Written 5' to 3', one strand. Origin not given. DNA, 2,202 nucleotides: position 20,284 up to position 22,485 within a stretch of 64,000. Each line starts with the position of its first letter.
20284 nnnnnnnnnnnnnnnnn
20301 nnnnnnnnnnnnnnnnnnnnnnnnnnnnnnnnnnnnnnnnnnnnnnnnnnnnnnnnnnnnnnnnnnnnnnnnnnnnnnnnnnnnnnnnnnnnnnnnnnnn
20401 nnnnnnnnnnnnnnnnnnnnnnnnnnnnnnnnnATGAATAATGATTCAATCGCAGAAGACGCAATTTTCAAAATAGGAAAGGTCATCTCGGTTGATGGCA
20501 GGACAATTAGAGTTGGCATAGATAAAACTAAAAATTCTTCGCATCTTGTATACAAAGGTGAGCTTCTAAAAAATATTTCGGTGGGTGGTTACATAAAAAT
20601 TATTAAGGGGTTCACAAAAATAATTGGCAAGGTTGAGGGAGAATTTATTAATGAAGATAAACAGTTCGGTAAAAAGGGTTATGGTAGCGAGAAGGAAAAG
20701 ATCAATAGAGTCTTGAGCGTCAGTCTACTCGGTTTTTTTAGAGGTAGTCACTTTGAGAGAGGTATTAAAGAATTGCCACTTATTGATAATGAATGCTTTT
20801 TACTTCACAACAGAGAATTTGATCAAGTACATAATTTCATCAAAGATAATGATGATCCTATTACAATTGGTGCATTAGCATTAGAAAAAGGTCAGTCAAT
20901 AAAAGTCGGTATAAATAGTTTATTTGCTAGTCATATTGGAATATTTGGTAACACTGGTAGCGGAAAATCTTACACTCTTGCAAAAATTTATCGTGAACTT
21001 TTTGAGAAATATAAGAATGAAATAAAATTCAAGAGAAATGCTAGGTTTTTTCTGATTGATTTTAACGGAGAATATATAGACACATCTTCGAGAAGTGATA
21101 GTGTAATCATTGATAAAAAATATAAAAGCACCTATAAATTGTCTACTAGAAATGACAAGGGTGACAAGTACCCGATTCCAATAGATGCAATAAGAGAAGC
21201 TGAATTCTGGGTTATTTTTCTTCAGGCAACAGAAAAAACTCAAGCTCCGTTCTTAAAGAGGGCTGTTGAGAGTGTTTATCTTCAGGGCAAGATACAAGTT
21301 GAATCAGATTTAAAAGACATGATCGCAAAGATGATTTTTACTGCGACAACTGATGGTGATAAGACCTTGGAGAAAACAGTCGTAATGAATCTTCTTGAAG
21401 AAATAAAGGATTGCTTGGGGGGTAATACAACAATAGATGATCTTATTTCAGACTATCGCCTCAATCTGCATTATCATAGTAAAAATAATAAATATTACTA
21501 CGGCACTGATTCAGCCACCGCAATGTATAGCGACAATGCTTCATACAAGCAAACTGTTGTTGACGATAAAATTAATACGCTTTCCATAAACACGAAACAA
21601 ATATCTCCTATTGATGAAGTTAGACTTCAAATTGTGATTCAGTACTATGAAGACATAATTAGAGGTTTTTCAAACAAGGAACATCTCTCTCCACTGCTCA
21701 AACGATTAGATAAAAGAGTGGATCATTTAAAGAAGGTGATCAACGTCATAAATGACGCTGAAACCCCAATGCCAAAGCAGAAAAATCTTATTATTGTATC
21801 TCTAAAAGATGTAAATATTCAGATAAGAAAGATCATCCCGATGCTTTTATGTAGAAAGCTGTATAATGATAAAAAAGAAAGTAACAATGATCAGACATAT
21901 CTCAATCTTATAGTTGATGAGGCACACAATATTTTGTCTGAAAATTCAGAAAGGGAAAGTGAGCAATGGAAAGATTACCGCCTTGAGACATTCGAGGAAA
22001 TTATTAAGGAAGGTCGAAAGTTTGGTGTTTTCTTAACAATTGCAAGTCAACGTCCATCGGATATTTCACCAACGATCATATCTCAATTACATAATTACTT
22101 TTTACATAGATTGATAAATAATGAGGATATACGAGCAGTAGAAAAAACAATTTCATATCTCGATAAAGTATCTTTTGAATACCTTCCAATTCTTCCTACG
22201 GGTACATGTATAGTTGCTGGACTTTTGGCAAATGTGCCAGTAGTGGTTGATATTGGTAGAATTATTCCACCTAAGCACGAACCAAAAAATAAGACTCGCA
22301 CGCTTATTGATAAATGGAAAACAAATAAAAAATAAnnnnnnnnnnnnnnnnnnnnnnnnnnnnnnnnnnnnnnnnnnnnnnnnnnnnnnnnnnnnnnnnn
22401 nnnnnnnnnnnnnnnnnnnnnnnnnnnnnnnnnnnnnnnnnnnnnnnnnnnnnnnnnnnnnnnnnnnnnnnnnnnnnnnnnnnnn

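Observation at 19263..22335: SIR2-like plus HerA-like ATPase gene pair (SIR2-HerA type anti-phage system)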

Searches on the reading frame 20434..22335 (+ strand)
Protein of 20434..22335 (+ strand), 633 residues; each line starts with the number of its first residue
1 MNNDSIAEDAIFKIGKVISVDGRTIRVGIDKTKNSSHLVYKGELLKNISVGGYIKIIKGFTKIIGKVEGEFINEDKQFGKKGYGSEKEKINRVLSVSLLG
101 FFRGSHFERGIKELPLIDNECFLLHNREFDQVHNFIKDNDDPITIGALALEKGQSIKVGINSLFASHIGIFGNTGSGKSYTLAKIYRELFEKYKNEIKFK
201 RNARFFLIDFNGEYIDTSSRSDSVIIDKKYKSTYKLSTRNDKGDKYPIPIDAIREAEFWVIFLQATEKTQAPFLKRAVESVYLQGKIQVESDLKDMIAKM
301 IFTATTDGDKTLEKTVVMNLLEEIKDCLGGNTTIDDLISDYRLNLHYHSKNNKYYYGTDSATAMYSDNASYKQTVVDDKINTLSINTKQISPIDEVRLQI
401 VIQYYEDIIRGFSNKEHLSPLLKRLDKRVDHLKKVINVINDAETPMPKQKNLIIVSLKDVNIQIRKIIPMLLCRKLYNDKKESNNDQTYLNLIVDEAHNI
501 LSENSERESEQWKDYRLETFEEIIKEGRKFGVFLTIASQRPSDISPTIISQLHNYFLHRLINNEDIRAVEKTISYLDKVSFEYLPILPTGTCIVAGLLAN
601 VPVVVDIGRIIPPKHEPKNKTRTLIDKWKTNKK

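Call 3: search_protein_families(library=pfam, proteins=[window:20434-22335:+], max_evalue=0.01)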
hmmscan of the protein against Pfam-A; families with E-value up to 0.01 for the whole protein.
window:20434-22335:+ (633 aa): 6 families
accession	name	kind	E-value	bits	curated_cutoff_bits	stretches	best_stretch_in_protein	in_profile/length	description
PF01935.23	DUF87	-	5.7e-20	72.8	23.2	1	143-404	1-215/220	Helicase HerA, central domain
PF04851.21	ResIII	-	1.2e-06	28.9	22.5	0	169-208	27-60/164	Type III restriction enzyme, res subunit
PF05872.18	HerA_C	-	0.00045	19.4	22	1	484-616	253-384/502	Helicase HerA-like C-terminal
PF13401.12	AAA_22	-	0.00097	19.9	27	0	167-210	7-41/130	AAA domain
PF09848.15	SLFN-g3_helicase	-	0.0018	18.1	24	0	484-538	75-124/354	Schlafen group 3, DNA/RNA helicase domain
PF10412.15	TrwB_AAD_bind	-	0.0033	16.8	20.5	0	165-222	15-63/387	Type IV secretion-system coupling protein DNA-binding domain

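Call 4: search_protein_families(library=padloc, proteins=[window:20434-22335:+], max_evalue=0.01)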
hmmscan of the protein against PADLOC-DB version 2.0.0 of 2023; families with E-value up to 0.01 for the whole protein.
window:20434-22335:+ (633 aa): 15 families
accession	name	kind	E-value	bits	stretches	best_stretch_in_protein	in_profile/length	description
PDLC04097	HerA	-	2e-174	579.6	1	10-631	4-614/618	-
PDLC04102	HerA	-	1.9e-73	245.9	1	8-630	4-639/654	-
PDLC04105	HerA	-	3.2e-67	225.4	2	429-632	360-557/576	-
PDLC04098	HerA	-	1.3e-56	190.5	1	10-632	9-670/686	-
PDLC04103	HerA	-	2.7e-54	182.5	2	412-630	366-576/579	-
PDLC04106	HerA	-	9.9e-50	167.7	1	14-632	7-650/667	-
PDLC02185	HerA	-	8.9e-43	144.9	2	435-632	391-583/585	-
PDLC04100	HerA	-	4.4e-37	126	2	485-632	436-576/580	-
PDLC02188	HerA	-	6.3e-32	109.2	1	16-631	10-563/578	-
PDLC04104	HerA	-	1.2e-28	97.9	1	448-632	178-358/379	-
PDLC04140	mad8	-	1e-19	69.2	1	165-607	27-299/314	mads_8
PDLC01055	HerA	-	1.5e-17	61.6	2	425-605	353-522/532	Type III coevolved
PDLC04101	HerA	-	9.4e-17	58.8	1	3-226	3-216/400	-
PDLC04099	HerA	-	9.8e-16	55.7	1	13-191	11-195/214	-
PDLC04107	HerA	-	2.1e-14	51.3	1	13-225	13-221/306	-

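Call 7: search_solved_structures(query=window:20434-22335:+, max_evalue=0.01, show_alignments=2)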
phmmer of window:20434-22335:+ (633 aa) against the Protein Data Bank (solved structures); distinct sequences matched with E-value up to 0.01: 9.
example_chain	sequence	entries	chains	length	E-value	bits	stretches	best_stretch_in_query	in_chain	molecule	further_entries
8yho_A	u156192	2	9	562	4e-31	111.6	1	74-607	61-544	DUF87 domain-containing protein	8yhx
8xau_A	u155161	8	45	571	1e-26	97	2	424-614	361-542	ATP-binding protein | HerA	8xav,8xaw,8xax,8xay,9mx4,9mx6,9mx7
9c1m_M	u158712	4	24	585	1.8e-24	89.7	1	85-629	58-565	ATP-binding protein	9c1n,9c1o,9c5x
8wiv_A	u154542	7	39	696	7.1e-24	87.7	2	482-631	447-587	Helicase HerA central domain-containing protein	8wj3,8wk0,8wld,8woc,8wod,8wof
8j4u_M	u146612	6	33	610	4.2e-22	81.8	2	485-628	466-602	Nucleoside triphosphate hydrolase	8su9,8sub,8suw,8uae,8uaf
8ziq_M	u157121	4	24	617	2.3e-21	79.4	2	450-630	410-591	HerA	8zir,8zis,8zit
4d2i_A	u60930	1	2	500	1.7e-18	69.9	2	419-608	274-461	HERA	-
9x1l_A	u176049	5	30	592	1.3e-09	40.6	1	519-607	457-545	DNA helicase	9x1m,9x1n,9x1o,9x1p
8wet_A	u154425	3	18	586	0.00014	24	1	513-572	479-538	TdpA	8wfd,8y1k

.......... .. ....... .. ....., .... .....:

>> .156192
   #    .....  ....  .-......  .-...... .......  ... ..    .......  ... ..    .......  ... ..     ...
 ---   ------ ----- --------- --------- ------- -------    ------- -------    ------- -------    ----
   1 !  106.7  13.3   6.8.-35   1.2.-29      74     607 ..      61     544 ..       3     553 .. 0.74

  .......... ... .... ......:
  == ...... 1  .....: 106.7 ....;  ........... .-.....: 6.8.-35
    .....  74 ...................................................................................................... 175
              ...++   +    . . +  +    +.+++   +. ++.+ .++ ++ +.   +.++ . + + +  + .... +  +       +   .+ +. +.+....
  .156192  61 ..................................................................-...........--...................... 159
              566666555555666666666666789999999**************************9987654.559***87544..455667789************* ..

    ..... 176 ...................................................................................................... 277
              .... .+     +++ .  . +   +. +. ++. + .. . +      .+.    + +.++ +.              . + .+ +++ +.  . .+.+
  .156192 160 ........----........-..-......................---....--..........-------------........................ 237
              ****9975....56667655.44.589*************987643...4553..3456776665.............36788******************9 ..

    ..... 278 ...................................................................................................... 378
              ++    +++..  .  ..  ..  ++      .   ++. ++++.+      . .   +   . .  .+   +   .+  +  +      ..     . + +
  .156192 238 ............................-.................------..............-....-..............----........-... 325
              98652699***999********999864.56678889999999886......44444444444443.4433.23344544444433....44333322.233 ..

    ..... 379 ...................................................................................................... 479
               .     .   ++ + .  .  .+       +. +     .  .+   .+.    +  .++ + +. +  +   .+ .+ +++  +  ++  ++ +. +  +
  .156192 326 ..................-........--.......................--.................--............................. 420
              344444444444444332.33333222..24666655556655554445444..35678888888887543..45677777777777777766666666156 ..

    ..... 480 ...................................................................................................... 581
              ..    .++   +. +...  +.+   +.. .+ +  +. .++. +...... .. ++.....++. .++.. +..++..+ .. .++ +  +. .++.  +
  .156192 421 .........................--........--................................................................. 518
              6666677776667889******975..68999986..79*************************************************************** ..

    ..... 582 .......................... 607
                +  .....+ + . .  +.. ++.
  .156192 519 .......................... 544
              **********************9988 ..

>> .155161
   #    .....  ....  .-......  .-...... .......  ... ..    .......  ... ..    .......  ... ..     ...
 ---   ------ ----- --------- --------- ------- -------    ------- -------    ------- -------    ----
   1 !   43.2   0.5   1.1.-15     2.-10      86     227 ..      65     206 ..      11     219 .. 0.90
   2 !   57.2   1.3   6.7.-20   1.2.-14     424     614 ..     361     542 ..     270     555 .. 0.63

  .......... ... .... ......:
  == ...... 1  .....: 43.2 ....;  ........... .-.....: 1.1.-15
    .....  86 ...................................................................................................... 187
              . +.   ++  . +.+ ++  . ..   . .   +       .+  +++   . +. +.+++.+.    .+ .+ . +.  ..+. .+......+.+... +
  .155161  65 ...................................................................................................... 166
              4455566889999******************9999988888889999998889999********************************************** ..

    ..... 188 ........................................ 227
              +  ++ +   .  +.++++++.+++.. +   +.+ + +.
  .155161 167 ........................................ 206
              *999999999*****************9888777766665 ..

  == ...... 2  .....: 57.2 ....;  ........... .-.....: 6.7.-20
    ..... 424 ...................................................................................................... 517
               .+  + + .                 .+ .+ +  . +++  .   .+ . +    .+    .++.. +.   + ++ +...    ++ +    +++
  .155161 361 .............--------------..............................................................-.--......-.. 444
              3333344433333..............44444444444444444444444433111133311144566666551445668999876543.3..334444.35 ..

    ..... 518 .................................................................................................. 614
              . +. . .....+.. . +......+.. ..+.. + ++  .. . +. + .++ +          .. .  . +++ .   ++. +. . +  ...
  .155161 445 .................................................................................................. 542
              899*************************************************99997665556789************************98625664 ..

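Call 13: find_encoding_contigs(protein=window:20434-22335:+, flank=10000, max_places=6)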
Protein window:20434-22335:+ (633 aa): 15 contigs read that carry it; 6 places shown.
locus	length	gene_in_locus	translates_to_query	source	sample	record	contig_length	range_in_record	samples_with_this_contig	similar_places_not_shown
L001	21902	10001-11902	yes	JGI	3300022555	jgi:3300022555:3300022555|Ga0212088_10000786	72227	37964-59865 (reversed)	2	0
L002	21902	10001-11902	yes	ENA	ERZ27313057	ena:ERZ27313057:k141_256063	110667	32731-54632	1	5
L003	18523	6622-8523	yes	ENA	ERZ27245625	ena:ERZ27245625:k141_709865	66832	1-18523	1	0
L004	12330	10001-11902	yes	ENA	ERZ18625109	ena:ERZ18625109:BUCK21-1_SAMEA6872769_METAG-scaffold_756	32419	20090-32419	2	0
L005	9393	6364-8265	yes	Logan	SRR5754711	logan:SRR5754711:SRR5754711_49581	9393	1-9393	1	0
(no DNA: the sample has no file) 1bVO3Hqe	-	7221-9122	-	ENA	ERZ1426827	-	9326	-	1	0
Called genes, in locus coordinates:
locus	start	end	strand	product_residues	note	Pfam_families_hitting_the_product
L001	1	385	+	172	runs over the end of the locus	-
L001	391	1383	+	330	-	-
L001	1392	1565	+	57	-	-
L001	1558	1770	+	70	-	-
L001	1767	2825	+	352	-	-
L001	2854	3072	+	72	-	-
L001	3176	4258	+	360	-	PF02661:Fic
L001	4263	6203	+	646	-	PF01555:N6_N4_Mtase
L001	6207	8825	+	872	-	PF04851:ResIII, PF00270:DEAD, PF19778:RE_endonuc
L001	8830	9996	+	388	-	PF13289:SIR2_2 (weak)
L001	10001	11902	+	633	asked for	PF01935:DUF87, PF04851:ResIII (faint)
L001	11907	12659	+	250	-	PF12705:PDDEXK_1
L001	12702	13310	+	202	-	PF10544:T5orf172, PF13455:MUG113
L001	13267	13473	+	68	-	-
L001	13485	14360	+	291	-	PF00574:CLP_protease (faint), PF25145:NfeD1b_N (weak), PF01343:Peptidase_S49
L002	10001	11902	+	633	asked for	PF01935:DUF87, PF04851:ResIII (faint)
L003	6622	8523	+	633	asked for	PF01935:DUF87, PF04851:ResIII (faint)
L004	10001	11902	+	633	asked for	PF01935:DUF87, PF04851:ResIII (faint)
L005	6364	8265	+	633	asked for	PF01935:DUF87, PF04851:ResIII (faint)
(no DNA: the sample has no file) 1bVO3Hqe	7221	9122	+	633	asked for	PF01935:DUF87, PF04851:ResIII (faint)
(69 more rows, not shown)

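Call 18: find_homologous_proteins(query=window:20434-22335:+, max_evalue=1e-10)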
Query window:20434-22335:+ (633 aa): 5059 proteins with E <= 1e-10 among 8000 candidates; the best 120 are listed.
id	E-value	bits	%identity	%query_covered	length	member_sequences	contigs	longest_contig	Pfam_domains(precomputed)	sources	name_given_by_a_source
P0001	0.0e+0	1284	91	100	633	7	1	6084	PF01935.24,PF04851.22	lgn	-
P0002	0.0e+0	1253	88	100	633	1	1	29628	PF01935.24,PF04851.22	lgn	-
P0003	0.0e+0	1037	72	99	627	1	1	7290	PF01935.24,PF04851.22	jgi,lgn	jgi:DNA helicase HerA-like ATPase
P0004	0.0e+0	1031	71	99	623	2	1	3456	PF01935.24,PF04851.22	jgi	jgi:hypothetical protein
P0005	0.0e+0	1027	72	99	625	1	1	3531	PF01935.24,PF04851.22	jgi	jgi:uncharacterized protein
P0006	0.0e+0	1027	71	99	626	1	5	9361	PF01935.24,PF04851.22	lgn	-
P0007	0.0e+0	1026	72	99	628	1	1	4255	PF01935.24,PF04851.22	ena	-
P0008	0.0e+0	1024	71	99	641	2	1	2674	PF01935.24,PF04851.22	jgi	jgi:uncharacterized protein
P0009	0.0e+0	1024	71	99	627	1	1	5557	PF01935.24,PF04851.22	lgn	-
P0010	0.0e+0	1023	74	99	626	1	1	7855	PF01935.24,PF04851.22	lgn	-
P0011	0.0e+0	1023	72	99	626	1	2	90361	PF01935.24,PF04851.22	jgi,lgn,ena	-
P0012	0.0e+0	1020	72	99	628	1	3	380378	PF01935.24,PF04851.22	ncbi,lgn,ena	ncbi:MAG: ATP-binding protein [Patescibacteria group bacterium]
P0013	0.0e+0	1019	73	99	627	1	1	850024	PF01935.24,PF04851.22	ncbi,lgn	-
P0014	0.0e+0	1017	71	99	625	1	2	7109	PF01935.24,PF04851.22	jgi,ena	-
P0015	0.0e+0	1016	72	99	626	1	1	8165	PF01935.24,PF04851.22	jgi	jgi:uncharacterized protein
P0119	9.4e-270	915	65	98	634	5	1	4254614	PF01935.24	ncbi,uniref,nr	ncbi:ATP-binding protein [Edaphobacter albus]|uniref:ATP-binding protein n=1 Tax=Edaphobacter sp. 4G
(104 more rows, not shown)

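Call 19: find_encoding_contigs(protein=P0012, flank=8000, max_places=2)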
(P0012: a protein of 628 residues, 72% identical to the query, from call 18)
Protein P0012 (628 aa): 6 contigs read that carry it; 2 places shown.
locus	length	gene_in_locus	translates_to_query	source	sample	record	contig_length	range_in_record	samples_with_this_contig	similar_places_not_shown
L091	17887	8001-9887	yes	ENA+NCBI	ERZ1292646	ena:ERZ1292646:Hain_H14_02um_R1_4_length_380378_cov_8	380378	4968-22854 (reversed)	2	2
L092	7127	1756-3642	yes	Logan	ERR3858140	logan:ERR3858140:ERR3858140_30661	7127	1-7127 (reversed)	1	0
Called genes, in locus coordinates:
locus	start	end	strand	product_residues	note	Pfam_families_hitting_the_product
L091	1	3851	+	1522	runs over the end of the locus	PF02562:PhoH (faint), PF13086:AAA_11, PF13245:AAA_19 (faint), PF13604:AAA_30 (faint), PF13086:AAA_11 (weak), PF13087:AAA_12, PF01396:Zn_ribbon_Top1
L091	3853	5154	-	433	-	PF00239:Resolvase, PF07508:Recombinase, PF13408:Zn_ribbon_recom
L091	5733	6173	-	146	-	PF12869:tRNA_anti-like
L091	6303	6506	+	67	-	PF24250:HVO_2718 (faint), PF12844:HTH_19, PF13560:HTH_31, PF13443:HTH_26 (weak), PF01381:HTH_3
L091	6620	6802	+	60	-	PF12728:HTH_17, PF13411:MerR_1, PF00376:MerR (weak)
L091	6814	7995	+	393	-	PF13289:SIR2_2 (faint)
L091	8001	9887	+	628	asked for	PF01935:DUF87, PF04851:ResIII (faint)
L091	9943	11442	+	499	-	PF11074:DUF2779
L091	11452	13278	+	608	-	-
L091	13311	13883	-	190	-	-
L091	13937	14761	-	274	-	-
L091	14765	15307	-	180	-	PF13022:HTH_Tnp_1_2 (weak)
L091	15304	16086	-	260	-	PF01555:N6_N4_Mtase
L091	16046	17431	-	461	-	PF01555:N6_N4_Mtase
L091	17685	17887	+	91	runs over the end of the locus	-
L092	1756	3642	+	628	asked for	PF01935:DUF87, PF04851:ResIII (faint)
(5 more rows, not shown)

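Call 20: find_encoding_contigs(protein=P0013, flank=8000, max_places=2)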
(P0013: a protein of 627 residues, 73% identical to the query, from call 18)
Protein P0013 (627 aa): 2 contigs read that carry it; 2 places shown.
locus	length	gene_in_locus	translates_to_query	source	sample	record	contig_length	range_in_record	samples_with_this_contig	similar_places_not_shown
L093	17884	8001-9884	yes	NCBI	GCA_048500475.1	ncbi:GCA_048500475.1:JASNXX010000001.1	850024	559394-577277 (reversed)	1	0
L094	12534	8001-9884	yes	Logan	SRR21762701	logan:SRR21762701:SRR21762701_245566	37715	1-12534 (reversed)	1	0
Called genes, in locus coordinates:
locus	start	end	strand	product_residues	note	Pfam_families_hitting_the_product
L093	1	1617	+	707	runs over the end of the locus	PF03235:GmrSD_N, PF04326:SLFN_AlbA_2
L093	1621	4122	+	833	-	PF01555:N6_N4_Mtase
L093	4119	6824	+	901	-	PF04851:ResIII, PF08722:Tn7_TnsA-like_N (faint)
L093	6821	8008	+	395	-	PF13289:SIR2_2 (weak)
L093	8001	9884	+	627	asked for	PF01935:DUF87, PF04851:ResIII (faint)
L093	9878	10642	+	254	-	PF12705:PDDEXK_1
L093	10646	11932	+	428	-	PF00089:Trypsin (weak), PF13365:Trypsin_2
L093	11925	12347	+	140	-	-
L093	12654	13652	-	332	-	PF13354:Beta-lactamase2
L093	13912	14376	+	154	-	PF03449:GreA_GreB_N, PF01272:GreA_GreB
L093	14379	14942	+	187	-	PF01966:HD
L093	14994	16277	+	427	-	PF02403:Seryl_tRNA_N, PF00587:tRNA-synt_2b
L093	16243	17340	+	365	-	PF00768:Peptidase_S11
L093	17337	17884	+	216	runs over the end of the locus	PF01564:Spermine_synth (weak), PF13649:Methyltransf_25 (weak), PF13847:Methyltransf_31 (weak)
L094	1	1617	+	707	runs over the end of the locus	PF03235:GmrSD_N, PF04326:SLFN_AlbA_2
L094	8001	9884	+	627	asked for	PF01935:DUF87, PF04851:ResIII (faint)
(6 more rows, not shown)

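Call 21: find_encoding_contigs(protein=P0119, flank=8000, max_places=2)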
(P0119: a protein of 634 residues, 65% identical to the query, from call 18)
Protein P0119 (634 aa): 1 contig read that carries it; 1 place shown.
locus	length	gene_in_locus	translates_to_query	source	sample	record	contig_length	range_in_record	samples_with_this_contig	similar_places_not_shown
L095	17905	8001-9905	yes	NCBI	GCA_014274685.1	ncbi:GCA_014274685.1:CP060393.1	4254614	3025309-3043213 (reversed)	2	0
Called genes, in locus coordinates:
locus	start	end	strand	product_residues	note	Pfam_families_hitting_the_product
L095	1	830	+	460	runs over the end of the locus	PF09019:EcoRII-C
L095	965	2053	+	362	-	-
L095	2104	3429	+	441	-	PF00145:DNA_methylase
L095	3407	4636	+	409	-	PF09019:EcoRII-C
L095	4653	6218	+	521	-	PF03235:GmrSD_N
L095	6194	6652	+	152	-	PF03852:Vsr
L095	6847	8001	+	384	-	PF13289:SIR2_2 (faint)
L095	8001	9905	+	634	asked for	PF01935:DUF87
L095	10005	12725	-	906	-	PF08751:TrwC, PF01443:Viral_helicase1 (faint), PF13245:AAA_19, PF13604:AAA_30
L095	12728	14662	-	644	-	PF10412:TrwB_AAD_bind, PF13191:AAA_16 (faint), PF02534:T4SS-DNA_transf, PF12696:TraG-D_C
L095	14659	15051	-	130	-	-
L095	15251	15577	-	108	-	-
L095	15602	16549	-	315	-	PF16793:RepB_primase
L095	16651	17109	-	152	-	PF00436:SSB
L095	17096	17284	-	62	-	-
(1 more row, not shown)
